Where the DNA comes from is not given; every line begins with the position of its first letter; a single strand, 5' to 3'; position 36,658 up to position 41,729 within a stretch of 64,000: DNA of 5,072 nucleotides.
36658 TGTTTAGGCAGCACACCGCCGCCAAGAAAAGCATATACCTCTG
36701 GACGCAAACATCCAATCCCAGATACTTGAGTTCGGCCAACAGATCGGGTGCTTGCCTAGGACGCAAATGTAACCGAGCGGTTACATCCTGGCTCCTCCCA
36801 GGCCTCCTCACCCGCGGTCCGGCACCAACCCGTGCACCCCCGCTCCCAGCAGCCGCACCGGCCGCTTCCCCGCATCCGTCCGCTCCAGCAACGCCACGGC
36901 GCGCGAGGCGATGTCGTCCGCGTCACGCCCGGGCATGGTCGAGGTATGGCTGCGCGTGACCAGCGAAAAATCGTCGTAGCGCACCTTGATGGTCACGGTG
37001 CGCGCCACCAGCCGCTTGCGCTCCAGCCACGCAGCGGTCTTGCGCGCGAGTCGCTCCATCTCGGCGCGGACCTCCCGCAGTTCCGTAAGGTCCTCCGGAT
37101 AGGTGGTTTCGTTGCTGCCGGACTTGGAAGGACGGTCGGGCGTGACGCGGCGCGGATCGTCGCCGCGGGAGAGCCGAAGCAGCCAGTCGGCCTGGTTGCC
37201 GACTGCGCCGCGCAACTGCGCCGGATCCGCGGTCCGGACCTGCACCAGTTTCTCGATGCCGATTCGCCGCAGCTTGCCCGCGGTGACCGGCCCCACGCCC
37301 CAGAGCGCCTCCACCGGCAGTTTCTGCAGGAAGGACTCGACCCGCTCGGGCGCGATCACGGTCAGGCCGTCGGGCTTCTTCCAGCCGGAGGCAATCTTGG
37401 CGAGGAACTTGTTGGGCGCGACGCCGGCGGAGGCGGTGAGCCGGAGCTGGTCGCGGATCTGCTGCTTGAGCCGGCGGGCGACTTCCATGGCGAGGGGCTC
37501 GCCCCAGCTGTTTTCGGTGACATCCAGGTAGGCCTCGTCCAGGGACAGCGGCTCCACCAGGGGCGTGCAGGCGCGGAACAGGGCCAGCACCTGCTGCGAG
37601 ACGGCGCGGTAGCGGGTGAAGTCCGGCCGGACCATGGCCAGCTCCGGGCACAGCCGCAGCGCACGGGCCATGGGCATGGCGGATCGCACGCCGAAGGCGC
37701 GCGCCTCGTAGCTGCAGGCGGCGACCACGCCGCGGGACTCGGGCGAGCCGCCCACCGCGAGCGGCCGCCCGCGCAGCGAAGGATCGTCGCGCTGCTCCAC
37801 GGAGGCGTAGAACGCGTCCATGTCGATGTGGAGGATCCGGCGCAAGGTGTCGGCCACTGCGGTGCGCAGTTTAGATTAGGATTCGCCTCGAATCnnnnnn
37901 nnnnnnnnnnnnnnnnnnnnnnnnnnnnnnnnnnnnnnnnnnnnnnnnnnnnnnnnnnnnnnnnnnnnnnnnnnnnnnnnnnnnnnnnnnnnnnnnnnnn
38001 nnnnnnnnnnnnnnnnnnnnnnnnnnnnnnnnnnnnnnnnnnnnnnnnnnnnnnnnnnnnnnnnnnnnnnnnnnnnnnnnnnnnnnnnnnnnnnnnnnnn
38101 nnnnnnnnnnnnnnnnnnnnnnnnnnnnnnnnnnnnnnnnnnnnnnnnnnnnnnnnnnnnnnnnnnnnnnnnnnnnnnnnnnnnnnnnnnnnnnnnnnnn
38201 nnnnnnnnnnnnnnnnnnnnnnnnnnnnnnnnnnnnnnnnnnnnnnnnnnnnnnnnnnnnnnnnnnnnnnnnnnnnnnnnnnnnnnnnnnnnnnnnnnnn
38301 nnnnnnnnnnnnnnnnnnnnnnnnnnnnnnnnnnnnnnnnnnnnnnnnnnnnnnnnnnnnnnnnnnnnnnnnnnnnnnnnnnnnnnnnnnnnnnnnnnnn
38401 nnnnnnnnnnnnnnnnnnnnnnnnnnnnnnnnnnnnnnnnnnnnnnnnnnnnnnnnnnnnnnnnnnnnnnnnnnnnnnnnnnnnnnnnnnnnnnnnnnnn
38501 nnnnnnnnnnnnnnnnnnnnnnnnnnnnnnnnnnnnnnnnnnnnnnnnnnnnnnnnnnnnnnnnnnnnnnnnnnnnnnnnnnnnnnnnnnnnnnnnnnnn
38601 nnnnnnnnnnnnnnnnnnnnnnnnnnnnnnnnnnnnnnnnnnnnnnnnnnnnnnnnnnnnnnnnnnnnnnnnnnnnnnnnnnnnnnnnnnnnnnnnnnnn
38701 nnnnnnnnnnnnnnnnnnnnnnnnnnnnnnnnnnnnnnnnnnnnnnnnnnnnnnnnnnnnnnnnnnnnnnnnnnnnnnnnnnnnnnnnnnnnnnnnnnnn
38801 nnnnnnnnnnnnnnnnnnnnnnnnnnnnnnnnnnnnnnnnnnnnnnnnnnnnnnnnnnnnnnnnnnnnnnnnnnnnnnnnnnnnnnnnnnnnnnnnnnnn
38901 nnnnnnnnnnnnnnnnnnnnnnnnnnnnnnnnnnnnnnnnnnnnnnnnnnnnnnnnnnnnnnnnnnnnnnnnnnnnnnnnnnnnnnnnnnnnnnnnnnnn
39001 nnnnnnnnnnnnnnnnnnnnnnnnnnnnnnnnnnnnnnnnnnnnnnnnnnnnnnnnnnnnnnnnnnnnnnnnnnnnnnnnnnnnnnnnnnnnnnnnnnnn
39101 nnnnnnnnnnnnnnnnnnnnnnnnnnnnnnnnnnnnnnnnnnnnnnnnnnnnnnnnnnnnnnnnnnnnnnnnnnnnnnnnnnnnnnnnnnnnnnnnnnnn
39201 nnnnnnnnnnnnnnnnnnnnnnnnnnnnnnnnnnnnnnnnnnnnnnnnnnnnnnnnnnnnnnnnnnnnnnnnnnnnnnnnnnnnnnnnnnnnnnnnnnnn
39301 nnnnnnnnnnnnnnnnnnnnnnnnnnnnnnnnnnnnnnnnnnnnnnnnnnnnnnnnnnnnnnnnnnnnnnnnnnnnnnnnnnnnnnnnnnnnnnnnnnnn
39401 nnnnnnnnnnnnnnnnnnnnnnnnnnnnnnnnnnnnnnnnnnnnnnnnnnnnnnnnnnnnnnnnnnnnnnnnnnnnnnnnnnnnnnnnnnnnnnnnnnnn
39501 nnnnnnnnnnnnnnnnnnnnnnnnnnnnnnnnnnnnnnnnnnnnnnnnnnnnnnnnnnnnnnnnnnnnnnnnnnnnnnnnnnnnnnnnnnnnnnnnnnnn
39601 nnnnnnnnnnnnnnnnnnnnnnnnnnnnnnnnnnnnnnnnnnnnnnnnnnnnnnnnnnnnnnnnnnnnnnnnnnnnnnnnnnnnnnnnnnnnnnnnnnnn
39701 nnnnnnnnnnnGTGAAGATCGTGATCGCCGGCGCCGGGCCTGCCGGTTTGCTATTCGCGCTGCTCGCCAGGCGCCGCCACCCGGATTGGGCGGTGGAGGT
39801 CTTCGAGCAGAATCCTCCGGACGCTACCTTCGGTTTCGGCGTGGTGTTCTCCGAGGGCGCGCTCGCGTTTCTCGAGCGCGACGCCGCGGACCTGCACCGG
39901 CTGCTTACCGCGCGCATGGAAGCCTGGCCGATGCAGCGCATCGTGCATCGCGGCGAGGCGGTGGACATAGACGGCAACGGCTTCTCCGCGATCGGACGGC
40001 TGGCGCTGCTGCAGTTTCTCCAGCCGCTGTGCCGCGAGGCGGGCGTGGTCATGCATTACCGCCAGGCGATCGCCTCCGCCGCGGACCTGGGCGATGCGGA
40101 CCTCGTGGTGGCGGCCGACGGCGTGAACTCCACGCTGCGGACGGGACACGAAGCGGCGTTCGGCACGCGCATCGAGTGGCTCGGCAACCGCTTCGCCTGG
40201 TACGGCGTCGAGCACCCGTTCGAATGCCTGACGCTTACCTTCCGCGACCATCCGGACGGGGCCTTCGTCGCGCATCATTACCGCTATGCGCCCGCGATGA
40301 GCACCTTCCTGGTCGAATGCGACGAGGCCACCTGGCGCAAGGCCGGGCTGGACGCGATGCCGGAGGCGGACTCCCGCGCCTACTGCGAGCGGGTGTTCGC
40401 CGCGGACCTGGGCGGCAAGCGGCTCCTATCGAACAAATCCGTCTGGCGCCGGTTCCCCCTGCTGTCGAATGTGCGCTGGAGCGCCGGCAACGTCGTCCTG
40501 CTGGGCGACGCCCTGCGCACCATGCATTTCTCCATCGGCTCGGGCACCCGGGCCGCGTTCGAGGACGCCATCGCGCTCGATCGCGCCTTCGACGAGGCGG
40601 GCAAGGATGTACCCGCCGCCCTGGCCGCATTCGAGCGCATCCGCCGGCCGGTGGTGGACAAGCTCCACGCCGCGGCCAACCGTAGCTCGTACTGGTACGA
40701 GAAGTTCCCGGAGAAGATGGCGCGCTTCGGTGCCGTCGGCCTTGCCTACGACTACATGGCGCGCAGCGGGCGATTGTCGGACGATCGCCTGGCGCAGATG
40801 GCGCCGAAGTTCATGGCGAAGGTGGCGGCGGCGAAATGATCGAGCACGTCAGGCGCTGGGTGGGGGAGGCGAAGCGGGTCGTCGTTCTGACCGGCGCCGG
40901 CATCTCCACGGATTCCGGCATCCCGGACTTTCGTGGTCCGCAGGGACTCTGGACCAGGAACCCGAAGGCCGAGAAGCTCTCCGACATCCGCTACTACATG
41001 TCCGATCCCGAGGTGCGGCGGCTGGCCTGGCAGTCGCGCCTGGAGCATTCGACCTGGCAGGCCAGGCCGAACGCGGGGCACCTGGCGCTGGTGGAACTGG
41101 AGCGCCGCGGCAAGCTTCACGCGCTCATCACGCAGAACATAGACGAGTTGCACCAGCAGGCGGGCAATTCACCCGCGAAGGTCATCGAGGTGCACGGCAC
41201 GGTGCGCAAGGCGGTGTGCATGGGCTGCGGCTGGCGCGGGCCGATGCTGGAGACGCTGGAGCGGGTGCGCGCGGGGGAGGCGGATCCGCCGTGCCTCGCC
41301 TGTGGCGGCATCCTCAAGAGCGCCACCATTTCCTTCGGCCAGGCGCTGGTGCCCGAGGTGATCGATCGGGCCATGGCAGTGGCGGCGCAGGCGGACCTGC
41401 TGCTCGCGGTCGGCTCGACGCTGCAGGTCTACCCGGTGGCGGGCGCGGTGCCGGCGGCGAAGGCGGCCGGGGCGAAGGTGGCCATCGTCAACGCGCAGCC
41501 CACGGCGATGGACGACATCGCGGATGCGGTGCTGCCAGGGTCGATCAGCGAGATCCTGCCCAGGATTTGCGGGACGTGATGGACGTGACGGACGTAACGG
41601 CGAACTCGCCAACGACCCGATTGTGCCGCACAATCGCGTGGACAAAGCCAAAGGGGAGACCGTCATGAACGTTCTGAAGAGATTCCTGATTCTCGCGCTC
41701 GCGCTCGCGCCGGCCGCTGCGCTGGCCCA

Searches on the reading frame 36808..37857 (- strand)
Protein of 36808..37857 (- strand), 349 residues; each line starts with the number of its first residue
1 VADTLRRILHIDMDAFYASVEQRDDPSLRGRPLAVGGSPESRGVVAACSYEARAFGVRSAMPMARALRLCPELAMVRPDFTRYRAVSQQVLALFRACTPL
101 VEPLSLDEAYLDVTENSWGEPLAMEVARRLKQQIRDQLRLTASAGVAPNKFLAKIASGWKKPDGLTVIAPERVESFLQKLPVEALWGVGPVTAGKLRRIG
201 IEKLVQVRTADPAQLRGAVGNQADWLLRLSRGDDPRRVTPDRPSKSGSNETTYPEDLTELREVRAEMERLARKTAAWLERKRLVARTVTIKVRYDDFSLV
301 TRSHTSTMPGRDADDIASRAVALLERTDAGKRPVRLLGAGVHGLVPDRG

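Call 23: search_protein_families(library=pfam, proteins=[window:36808-37857:-], max_evalue=0.00001)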
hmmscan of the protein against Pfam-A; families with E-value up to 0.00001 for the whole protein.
window:36808-37857:- (349 aa): 3 families
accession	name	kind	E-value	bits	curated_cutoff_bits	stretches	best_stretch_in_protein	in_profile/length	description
PF00817.25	IMS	-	4.9e-54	182.7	23.2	1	11-157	1-147/148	impB/mucB/samB family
PF11799.13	IMS_C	-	5.6e-25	88.3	20.7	1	245-347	2-102/109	impB/mucB/samB family C-terminal domain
PF11798.14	IMS_HHH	-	1e-07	32.2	24.4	1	170-201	1-32/32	IMS family HHH motif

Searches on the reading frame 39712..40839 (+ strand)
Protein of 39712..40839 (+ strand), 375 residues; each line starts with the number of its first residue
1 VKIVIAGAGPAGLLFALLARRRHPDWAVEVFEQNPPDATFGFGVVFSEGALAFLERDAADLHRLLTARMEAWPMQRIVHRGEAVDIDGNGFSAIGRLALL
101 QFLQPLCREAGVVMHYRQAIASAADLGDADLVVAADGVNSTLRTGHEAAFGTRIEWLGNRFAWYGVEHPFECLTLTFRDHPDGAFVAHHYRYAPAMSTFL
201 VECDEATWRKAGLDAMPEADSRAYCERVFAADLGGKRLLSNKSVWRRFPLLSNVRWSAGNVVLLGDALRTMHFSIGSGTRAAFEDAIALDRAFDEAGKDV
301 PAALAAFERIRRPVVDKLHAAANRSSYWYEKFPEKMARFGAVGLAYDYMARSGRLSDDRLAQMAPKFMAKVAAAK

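Call 23: search_protein_families(library=pfam, proteins=[window:39712-40839:+], max_evalue=0.00001)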
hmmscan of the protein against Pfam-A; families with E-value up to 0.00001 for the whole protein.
window:39712-40839:+ (375 aa): 1 family
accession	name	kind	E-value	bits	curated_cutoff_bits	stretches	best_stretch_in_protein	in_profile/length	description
PF01494.25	FAD_binding_3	-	5.7e-09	36.1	22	1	128-319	149-346/349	FAD binding domain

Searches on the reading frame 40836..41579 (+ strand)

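Call 52: search_protein_families(library=pfam, proteins=[window:40836-41579:+], max_evalue=0.00001)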
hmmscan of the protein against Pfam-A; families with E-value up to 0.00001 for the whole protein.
window:40836-41579:+ (247 aa): 1 family
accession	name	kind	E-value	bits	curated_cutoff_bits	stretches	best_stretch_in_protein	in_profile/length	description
PF02146.23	SIR2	-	3.9e-43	147.9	24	1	20-200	1-180/180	Sir2 family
